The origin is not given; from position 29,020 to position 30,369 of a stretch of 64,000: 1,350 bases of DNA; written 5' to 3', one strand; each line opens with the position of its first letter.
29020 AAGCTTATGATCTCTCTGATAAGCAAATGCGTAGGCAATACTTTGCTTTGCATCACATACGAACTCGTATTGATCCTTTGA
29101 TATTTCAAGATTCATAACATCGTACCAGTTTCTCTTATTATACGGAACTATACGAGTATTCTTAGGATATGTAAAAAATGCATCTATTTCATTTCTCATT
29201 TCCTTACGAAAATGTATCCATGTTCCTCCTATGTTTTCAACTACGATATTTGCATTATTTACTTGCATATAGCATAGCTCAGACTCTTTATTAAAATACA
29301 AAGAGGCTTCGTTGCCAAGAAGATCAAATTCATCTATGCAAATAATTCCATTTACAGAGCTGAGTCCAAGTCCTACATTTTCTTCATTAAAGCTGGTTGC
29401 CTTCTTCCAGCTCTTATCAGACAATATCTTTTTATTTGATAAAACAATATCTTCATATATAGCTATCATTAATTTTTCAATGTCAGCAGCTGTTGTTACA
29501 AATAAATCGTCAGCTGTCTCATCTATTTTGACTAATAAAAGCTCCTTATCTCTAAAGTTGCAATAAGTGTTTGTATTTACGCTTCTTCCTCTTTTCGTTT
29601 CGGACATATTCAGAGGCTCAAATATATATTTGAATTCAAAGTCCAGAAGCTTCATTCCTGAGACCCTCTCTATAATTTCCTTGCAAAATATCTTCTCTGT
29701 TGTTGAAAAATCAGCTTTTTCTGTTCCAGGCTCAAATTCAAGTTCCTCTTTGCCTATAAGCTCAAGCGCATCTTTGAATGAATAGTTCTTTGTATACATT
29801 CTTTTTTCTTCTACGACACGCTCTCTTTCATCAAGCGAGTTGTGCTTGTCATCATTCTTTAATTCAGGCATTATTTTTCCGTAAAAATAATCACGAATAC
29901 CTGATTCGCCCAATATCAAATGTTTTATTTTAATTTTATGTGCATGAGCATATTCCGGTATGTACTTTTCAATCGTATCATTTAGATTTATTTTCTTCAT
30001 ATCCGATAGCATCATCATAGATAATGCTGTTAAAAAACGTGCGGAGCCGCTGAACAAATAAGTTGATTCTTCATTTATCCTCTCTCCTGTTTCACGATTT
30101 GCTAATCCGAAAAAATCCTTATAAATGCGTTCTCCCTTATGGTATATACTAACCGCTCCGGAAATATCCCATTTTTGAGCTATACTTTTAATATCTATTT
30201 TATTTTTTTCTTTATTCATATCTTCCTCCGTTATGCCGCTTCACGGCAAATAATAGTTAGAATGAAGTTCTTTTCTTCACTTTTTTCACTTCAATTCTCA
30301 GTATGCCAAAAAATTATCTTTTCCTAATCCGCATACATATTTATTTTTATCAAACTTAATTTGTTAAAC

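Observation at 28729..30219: Beta-lactamase-fold/GNAT fusion protein with a non-canonical SxxK site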

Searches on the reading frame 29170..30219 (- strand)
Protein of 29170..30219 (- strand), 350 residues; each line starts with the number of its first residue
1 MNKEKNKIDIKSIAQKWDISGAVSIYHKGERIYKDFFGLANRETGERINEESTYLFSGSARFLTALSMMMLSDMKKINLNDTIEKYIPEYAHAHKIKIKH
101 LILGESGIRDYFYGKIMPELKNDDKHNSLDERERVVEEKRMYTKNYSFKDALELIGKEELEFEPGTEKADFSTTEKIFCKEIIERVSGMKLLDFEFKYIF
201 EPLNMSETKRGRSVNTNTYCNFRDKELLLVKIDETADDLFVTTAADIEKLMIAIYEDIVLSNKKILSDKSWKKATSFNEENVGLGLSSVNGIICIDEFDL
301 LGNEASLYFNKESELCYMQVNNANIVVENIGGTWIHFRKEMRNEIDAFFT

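Call 34: search_protein_representatives(protein=window:29170-30219:-)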
Query: 350 residues. Proteins with E-value up to 0.001 (for the whole library): 10440; up to 1e-10: 898; up to 1e-30: 39. The best 150 are listed.
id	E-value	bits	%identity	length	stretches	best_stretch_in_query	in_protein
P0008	3.9e-173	591.9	75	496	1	1-350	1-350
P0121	1.3e-69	251.6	40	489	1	6-350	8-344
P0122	2.0e-65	237.8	38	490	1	10-346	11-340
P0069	5.5e-61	223.3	36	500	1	10-346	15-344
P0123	3.0e-59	217.5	39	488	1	10-346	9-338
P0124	6.0e-58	213.3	34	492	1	1-348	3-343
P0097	2.4e-56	208.0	38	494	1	8-350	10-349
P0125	2.6e-56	207.9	37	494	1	3-349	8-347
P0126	9.6e-55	202.8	33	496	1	4-345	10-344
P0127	3.9e-52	194.2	33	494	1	9-350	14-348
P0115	3.9e-51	190.9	34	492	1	10-350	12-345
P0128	3.2e-50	187.9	34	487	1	5-347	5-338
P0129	4.4e-50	187.4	34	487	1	9-348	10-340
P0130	3.4e-48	181.2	32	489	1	4-349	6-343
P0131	6.0e-46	173.8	33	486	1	7-349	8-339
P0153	8.1e-33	130.7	34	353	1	9-289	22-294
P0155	1.0e-30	123.8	29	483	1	10-317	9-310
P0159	1.3e-29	120.2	31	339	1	13-285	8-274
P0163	5.8e-28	114.7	28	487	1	4-292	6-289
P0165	5.9e-26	108.1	30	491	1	10-289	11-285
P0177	6.1e-22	94.9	27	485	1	11-349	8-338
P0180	6.4e-21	91.6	27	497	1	11-286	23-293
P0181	1.6e-20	90.3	26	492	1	9-281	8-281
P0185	1.0e-19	87.7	26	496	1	10-316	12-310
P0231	1.2e-15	74.3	33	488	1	3-219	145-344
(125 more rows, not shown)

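Call 36: search_protein_families(library=pfam, proteins=[P0155, P0163, P0177, P0180, P0165, P0181, P0185, P0153, P0159, P0231], max_evalue=0.0001)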
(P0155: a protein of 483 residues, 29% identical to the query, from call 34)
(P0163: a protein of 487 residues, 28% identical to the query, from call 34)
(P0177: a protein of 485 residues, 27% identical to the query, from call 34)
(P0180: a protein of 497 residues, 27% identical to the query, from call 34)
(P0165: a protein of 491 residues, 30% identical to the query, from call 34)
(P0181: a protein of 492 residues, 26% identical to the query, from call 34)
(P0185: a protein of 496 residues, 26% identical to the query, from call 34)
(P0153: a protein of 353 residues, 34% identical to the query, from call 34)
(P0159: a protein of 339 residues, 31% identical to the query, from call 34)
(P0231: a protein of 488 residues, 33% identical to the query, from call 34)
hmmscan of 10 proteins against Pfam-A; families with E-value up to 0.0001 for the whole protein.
P0155 (483 aa): 1 family
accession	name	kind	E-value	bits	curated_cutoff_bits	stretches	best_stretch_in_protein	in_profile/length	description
PF00144.29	Beta-lactamase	-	6.1e-55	187.1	27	1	18-319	14-313/329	Beta-lactamase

P0163 (487 aa): 2 families
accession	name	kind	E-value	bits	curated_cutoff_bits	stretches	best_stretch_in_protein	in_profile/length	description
PF00144.29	Beta-lactamase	-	6.3e-54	183.8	27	1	15-326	8-317/329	Beta-lactamase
PF00583.31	Acetyltransf_1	-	3.7e-06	27.6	20.7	1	378-470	18-111/116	Acetyltransferase (GNAT) family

P0177 (485 aa): 5 families
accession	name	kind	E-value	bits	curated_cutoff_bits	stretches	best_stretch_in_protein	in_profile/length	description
PF00144.29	Beta-lactamase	-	2.8e-54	184.9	27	1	20-319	19-316/329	Beta-lactamase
PF00583.31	Acetyltransf_1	-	2.6e-12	47.5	20.7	1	371-468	18-116/116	Acetyltransferase (GNAT) family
PF13508.13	Acetyltransf_7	-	1.6e-06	28.8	27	1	391-469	8-83/84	Acetyltransferase (GNAT) domain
PF13302.13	Acetyltransf_3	-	1.1e-05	26.6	25.4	1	364-469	35-138/138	Acetyltransferase (GNAT) domain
PF13673.13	Acetyltransf_10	-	6.8e-05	23.3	23.6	0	377-475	22-114/128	Acetyltransferase (GNAT) domain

P0180 (497 aa): 1 family
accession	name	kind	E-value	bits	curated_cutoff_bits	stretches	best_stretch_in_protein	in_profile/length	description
PF00144.29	Beta-lactamase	-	1.1e-50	173.2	27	1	34-337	18-319/329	Beta-lactamase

P0165 (491 aa): 5 families
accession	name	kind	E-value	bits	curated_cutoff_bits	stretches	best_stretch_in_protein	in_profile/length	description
PF00144.29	Beta-lactamase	-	6.1e-49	167.4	27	1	20-328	15-321/329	Beta-lactamase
PF00583.31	Acetyltransf_1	-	5.8e-17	62.5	20.7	1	385-474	26-116/116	Acetyltransferase (GNAT) family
PF13508.13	Acetyltransf_7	-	2.2e-08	34.8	27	1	395-475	6-83/84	Acetyltransferase (GNAT) domain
PF13302.13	Acetyltransf_3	-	7.6e-08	33.6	25.4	1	385-475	48-138/138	Acetyltransferase (GNAT) domain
PF13673.13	Acetyltransf_10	-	2.5e-07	31.2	23.6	1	383-480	22-113/128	Acetyltransferase (GNAT) domain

P0181 (492 aa): 4 families
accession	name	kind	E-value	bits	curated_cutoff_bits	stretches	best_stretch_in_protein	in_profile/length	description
PF00144.29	Beta-lactamase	-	1e-32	114.1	27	1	8-269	4-253/329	Beta-lactamase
PF00583.31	Acetyltransf_1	-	5e-11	43.3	20.7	1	359-470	5-116/116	Acetyltransferase (GNAT) family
PF13673.13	Acetyltransf_10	-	1.7e-09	38.1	23.6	1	380-475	23-112/128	Acetyltransferase (GNAT) domain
PF13508.13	Acetyltransf_7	-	5.1e-08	33.6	27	1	389-471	4-83/84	Acetyltransferase (GNAT) domain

P0185 (496 aa): 5 families
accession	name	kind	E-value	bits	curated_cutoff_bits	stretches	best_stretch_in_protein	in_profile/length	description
PF00144.29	Beta-lactamase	-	2.1e-25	90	27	1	10-224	3-195/329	Beta-lactamase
PF00583.31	Acetyltransf_1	-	1.5e-13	51.5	20.7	1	386-473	28-116/116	Acetyltransferase (GNAT) family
PF13508.13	Acetyltransf_7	-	6.4e-11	42.9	27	1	390-474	2-83/84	Acetyltransferase (GNAT) domain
PF13673.13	Acetyltransf_10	-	5.4e-10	39.8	23.6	1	379-476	19-110/128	Acetyltransferase (GNAT) domain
PF08445.16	FR47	-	2.8e-05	24.5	22.1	1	420-476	25-80/86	FR47-like protein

P0153 (353 aa): 1 family
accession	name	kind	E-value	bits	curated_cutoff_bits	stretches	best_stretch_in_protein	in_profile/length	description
PF00144.29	Beta-lactamase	-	7.7e-34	117.8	27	1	43-327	26-310/329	Beta-lactamase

P0159 (339 aa): 1 family
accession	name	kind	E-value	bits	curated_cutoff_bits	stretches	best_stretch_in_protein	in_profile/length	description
PF00144.29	Beta-lactamase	-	1.3e-56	192.7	27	1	15-325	16-320/329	Beta-lactamase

P0231 (488 aa): 1 family
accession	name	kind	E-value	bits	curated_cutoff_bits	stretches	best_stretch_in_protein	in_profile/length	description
PF00144.29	Beta-lactamase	-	8.2e-61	206.4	27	1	166-478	18-317/329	Beta-lactamase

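Call 41: search_solved_structures(query=P0177, max_evalue=0.00001, show_alignments=2)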
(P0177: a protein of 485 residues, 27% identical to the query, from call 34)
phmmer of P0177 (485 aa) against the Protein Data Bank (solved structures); distinct sequences matched with E-value up to 0.00001: 44.
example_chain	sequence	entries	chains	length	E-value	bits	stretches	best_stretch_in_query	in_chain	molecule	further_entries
2qmi_A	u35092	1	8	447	1.5e-19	73.5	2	19-107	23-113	Pbp related beta-lactamase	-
9s7k_A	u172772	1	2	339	1.2e-18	70.4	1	9-278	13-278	D-alanyl-D-alanine carboxypeptidase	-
4y7p_A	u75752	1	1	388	4.6e-18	68.5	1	12-272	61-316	Alkaline D-peptidase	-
4gdn_A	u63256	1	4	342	8.1e-17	64.4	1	19-110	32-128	Protein flp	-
3tg9_A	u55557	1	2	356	3.8e-14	55.6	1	3-210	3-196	Penicillin-binding protein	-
2dns_A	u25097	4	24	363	5e-14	55.2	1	7-119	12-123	D-amino acid amidase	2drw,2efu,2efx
3wwx_A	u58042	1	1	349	2.6e-13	52.8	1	52-207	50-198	S12 family peptidase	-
1cef_A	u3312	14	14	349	3.3e-13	52.5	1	24-315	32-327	D-ALANYL-D-ALANINE CARBOXYPEPTIDASE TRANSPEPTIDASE | D-ALANYL-D-ALANINE CARBOXYPEPTIDASE | D-alanyl-D-alanine carboxypeptidase precursor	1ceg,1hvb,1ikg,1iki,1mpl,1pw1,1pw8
1sde_A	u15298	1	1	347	3.6e-13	52.4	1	24-314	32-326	D-alanyl-D-alanine carboxypeptidase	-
1ei5_A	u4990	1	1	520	7.9e-13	51.3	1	15-105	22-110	D-AMINOPEPTIDASE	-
7y3z_D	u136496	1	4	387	1.1e-12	50.8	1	20-106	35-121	Fenoxaprop-p-ethyl hydrolase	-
7ulw_A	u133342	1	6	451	6.9e-12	48.1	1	20-124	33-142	Serine beta-lactamase-like protein LACTB, mitochondrial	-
7v1y_A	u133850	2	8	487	9.7e-12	47.7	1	20-124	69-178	Serine beta-lactamase-like protein LACTB, mitochondrial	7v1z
9sn1_A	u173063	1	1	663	1.2e-11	47.4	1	22-247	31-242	Beta-lactamase family protein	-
4ivi_A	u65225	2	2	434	1.2e-11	47.4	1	19-204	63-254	Carboxylesterase | Carboxylesterases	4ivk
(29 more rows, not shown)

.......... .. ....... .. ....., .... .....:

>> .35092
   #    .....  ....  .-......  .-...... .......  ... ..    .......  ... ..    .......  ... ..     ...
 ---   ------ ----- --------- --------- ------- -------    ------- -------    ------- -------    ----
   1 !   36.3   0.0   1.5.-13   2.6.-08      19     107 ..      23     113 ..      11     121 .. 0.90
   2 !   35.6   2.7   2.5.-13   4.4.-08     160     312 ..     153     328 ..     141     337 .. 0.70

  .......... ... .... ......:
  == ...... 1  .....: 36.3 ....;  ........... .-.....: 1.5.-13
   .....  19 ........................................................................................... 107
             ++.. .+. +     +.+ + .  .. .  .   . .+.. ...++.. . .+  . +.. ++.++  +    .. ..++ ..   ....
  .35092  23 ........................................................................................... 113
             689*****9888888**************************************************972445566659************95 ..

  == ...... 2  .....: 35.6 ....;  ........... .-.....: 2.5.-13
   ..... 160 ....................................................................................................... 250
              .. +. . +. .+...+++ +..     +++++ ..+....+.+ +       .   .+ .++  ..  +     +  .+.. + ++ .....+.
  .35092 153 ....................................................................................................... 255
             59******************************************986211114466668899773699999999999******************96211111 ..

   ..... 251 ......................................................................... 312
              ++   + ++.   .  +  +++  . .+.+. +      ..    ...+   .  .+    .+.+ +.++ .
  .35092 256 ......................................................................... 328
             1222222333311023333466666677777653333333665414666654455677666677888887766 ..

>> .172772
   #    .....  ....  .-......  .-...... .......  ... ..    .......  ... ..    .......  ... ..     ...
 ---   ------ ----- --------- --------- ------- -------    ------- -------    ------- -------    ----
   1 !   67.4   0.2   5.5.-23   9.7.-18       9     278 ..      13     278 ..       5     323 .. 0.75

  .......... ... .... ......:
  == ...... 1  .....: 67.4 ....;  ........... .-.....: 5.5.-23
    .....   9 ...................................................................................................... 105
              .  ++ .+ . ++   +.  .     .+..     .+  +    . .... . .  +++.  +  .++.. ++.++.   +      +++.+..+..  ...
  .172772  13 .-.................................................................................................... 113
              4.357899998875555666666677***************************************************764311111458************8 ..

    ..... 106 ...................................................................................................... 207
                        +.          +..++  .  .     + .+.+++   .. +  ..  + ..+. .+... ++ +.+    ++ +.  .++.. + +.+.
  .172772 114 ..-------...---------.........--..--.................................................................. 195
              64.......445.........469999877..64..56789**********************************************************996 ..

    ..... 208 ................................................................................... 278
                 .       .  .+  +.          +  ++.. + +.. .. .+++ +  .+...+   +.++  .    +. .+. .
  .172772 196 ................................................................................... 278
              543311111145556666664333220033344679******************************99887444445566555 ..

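Call 42: search_protein_families(library=ncbifam, proteins=[P0177, P0163, P0165, P0159, P0153], max_evalue=0.00001)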
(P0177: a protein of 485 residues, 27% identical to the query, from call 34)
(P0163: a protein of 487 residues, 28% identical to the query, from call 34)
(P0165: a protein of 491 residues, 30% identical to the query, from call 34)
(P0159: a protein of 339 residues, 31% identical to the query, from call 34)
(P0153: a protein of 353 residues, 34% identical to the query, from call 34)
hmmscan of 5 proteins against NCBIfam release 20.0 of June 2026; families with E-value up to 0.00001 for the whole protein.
P0177 (485 aa): 21 families
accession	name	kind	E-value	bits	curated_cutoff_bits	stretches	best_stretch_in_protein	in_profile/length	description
NF009622.0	PRK13128.1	equivalog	1.7e-20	73.1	443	2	15-105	22-110/518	D-aminopeptidase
NF007943.0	PRK10662.1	equivalog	5e-17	61.6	266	1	32-254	66-272/380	D-alanyl-D-alanine-carboxypeptidase/endopeptidase AmpH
NF033085.1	bla_class_C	equivalog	2.1e-14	53.1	415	1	20-102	26-109/356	class C beta-lactamase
NF002968.0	PRK03642.1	equivalog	2.3e-14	53.1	385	1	22-206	62-242/432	penicillin binding protein PBP4B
NF045671.1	blaPNC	exception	1.6e-12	47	750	1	33-101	79-149/401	PNC family class C beta-lactamase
NF052559.1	MthAcHydAcmB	equivalog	1.6e-12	46.9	550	1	21-205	30-212/391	methyl acetate hydrolase AcmB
NF012102.1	blaDHA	exception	3e-09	36.5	800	0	33-90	61-118/379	DHA family class C beta-lactamase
TIGR01575.1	rimI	equivalog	7.4e-08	32.6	86.4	1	384-472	29-116/132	ribosomal protein S18-alanine N-acetyltransferase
NF012173.1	CMY2-MIR-ACT-EC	exception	1.6e-07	30.5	680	0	159-285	162-287/380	CMY2/MIR/ACT/EC family class C beta-lactamase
NF038069.1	blaIDC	exception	2.3e-07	30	850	0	33-90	72-129/395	IDC family class C beta-lactamase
NF033698.1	blaCSA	exception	2.4e-07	30.1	884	0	29-106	52-131/375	CSA family class C beta-lactamase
NF038269.1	lipase_LipE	equivalog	9.4e-07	28.3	750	1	39-107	76-146/407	lipase LipE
NF012172.1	FOX-MOX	exception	1.2e-06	27.8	700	0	20-98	51-130/382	FOX/MOX family class C beta-lactamase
NF033700.1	blaCMA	exception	1.3e-06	27.7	887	0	162-207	158-203/375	CMA family class C beta-lactamase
NF000419.2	blaCMH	exception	2e-06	27.2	875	0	159-270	162-275/381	CMH family class C beta-lactamase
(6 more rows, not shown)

P0163 (487 aa): 32 families (the best 25 are shown)
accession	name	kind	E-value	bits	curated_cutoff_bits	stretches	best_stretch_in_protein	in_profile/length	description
NF052559.1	MthAcHydAcmB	equivalog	4.5e-20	71.7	550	1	24-209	28-211/391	methyl acetate hydrolase AcmB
NF009622.0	PRK13128.1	equivalog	3.6e-19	68.7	443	1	3-114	4-114/518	D-aminopeptidase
NF033085.1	bla_class_C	equivalog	2.7e-16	59.3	415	1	9-97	9-99/356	class C beta-lactamase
NF033575.1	blaRHO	exception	1.3e-14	53.9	825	1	31-116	55-143/380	RHO family class C beta-lactamase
NF038089.1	blaYRC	exception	6.8e-14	51.6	870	1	24-117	49-144/381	YRC family class C beta-lactamase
NF012173.1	CMY2-MIR-ACT-EC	exception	9.8e-14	50.9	680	1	24-94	49-118/380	CMY2/MIR/ACT/EC family class C beta-lactamase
NF038238.1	blaBUT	exception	1.2e-13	50.9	850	1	25-119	52-148/383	BUT family class C beta-lactamase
NF038366.1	blaSFDC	exception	3.3e-13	49.5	840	1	24-111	49-138/382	SFDC family class C beta-lactamase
NF040478.1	blaLAQ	exception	9.1e-13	47.9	850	1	25-111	49-137/380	LAQ family class C beta-lactamase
NF002968.0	PRK03642.1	equivalog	1.1e-12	47.5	385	1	31-211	76-242/432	penicillin binding protein PBP4B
NF041665.1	blaPSZ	exception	1.4e-12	47.4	850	1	26-119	50-145/379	PSZ family class C beta-lactamase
NF000185.2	BlaEC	exception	4.2e-12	45.7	850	1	16-111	36-134/377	BlaEC family class C beta-lactamase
NF000385.4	blaACT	exception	4.4e-12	45.7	810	1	25-96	50-120/380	ACT family cephalosporin-hydrolyzing class C beta-lactamase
NF041662.1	ampC_Kaer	exception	9.6e-12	44.3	825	1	24-94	49-118/381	AmpC-Kaer family extended-spectrum class C beta-lactamase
NF053709.1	blaAKO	exception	2e-11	43.5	875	1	24-95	49-119/381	AKO family class C beta-lactamase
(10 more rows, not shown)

P0165 (491 aa): 15 families
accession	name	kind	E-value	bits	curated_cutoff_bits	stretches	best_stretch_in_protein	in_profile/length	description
NF007943.0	PRK10662.1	equivalog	2e-16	59.6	266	1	28-265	59-279/380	D-alanyl-D-alanine-carboxypeptidase/endopeptidase AmpH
NF009622.0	PRK13128.1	equivalog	1.2e-12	47.2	443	1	21-229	24-211/518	D-aminopeptidase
NF002968.0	PRK03642.1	equivalog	1.5e-12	47.1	385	1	44-216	87-248/432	penicillin binding protein PBP4B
NF052559.1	MthAcHydAcmB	equivalog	2.7e-11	42.9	550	1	30-209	35-212/391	methyl acetate hydrolase AcmB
NF033085.1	bla_class_C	equivalog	3.3e-11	42.6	415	1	23-107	25-107/356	class C beta-lactamase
TIGR01575.1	rimI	equivalog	1.2e-09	38.4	86.4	1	391-478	30-116/132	ribosomal protein S18-alanine N-acetyltransferase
NF045671.1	blaPNC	exception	1.6e-08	33.9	750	1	25-107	68-148/401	PNC family class C beta-lactamase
TIGR03448.1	mycothiol_MshD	equivalog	1.1e-07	31.5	163.1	1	424-476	235-287/294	mycothiol synthase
NF000422.6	blaPDC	exception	2.2e-07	30.4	865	0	163-287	169-291/397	PDC family class C beta-lactamase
NF012173.1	CMY2-MIR-ACT-EC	exception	1.1e-06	27.7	680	0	23-107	49-131/380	CMY2/MIR/ACT/EC family class C beta-lactamase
NF041665.1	blaPSZ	exception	3.9e-06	26.1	850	0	30-109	56-136/379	PSZ family class C beta-lactamase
NF038089.1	blaYRC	exception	4.6e-06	25.8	870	0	26-107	53-131/381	YRC family class C beta-lactamase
NF011709.0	PRK15130.1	equivalog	6e-06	26.2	218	0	392-483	57-149/186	spermidine N1-acetyltransferase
NF040478.1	blaLAQ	exception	6.8e-06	25.3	850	0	26-107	51-130/380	LAQ family class C beta-lactamase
NF052353.1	EstBLacLipLMycb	equivalog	6.9e-06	25.2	650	0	20-111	40-133/420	esterase/beta-lactamase LipL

P0159 (339 aa): 36 families (the best 25 are shown)
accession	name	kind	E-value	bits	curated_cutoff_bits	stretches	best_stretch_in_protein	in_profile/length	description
NF009622.0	PRK13128.1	equivalog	5.6e-21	74.6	443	2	15-105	24-112/518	D-aminopeptidase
NF007943.0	PRK10662.1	equivalog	5.1e-18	64.8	266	1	29-252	63-272/380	D-alanyl-D-alanine-carboxypeptidase/endopeptidase AmpH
NF033085.1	bla_class_C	equivalog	4.8e-15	55.2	415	1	28-98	35-108/356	class C beta-lactamase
NF052559.1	MthAcHydAcmB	equivalog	1.1e-13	50.8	550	1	20-206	31-215/391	methyl acetate hydrolase AcmB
NF002968.0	PRK03642.1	equivalog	2.7e-13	49.6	385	1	25-202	67-240/432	penicillin binding protein PBP4B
NF000185.2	BlaEC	exception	1.8e-12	46.9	850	1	156-254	157-257/377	BlaEC family class C beta-lactamase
NF045671.1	blaPNC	exception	4.7e-12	45.4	750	1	32-109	80-160/401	PNC family class C beta-lactamase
NF012173.1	CMY2-MIR-ACT-EC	exception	5.5e-12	45.2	680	1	156-259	161-266/380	CMY2/MIR/ACT/EC family class C beta-lactamase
NF000419.2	blaCMH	exception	9e-12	44.9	875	0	155-253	160-260/381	CMH family class C beta-lactamase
NF041665.1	blaPSZ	exception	9.7e-12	44.6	850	0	156-256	160-262/379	PSZ family class C beta-lactamase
NF038069.1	blaIDC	exception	1.7e-11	43.6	850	1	29-114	70-158/395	IDC family class C beta-lactamase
NF050047.1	blaELC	exception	4.2e-11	42.4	840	0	20-109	104-195/434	ELC family class C beta-lactamase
NF000187.3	BlaMIR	exception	6.1e-11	42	882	0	156-262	161-269/381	MIR family cephalosporin-hydrolyzing class C beta-lactamase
NF038089.1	blaYRC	exception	3.1e-10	39.5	870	0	156-249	161-256/381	YRC family class C beta-lactamase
NF041666.1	ampC_Ecan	exception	4.1e-10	39.1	860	0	31-104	62-138/381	CMY2-MIR-ACT-EC family cephalosporin-hydrolyzing class C beta-lactamase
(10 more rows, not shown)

P0153 (353 aa): 16 families
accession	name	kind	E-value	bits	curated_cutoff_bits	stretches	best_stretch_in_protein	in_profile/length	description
NF009622.0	PRK13128.1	equivalog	3.3e-17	62.2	443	1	36-219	27-192/518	D-aminopeptidase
NF002968.0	PRK03642.1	equivalog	8.5e-13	47.9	385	1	81-223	113-246/432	penicillin binding protein PBP4B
NF052559.1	MthAcHydAcmB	equivalog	2.7e-10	39.6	550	1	170-224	165-218/391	methyl acetate hydrolase AcmB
NF033085.1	bla_class_C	equivalog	3e-09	36.1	415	1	21-116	10-107/356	class C beta-lactamase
NF012102.1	blaDHA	exception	1.3e-08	34.4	800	0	149-231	138-220/379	DHA family class C beta-lactamase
NF012173.1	CMY2-MIR-ACT-EC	exception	1.3e-08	34.1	680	0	17-120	29-135/380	CMY2/MIR/ACT/EC family class C beta-lactamase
NF041665.1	blaPSZ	exception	1.2e-07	31.1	850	0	23-219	35-208/379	PSZ family class C beta-lactamase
NF033406.1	blaMCA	exception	1.3e-07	30.9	750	1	8-122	28-145/390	MCA family class C beta-lactamase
NF000191.1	CMY2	exception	1.9e-07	30.2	800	0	160-230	150-220/381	CMY-2 family class C beta-lactamase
NF040478.1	blaLAQ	exception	3.5e-07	29.5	850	0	161-216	150-205/380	LAQ family class C beta-lactamase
NF000185.2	BlaEC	exception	2.6e-06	26.6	850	0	157-216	143-202/377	BlaEC family class C beta-lactamase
NF000385.4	blaACT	exception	3.3e-06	26.3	810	0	23-115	36-130/380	ACT family cephalosporin-hydrolyzing class C beta-lactamase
NF038269.1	lipase_LipE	equivalog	3.4e-06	26.4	750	0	59-227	80-230/407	lipase LipE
NF007943.0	PRK10662.1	equivalog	6.3e-06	25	266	0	163-227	168-232/380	D-alanyl-D-alanine-carboxypeptidase/endopeptidase AmpH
NF041666.1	ampC_Ecan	exception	6.9e-06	25.2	860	0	22-113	35-128/381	CMY2-MIR-ACT-EC family cephalosporin-hydrolyzing class C beta-lactamase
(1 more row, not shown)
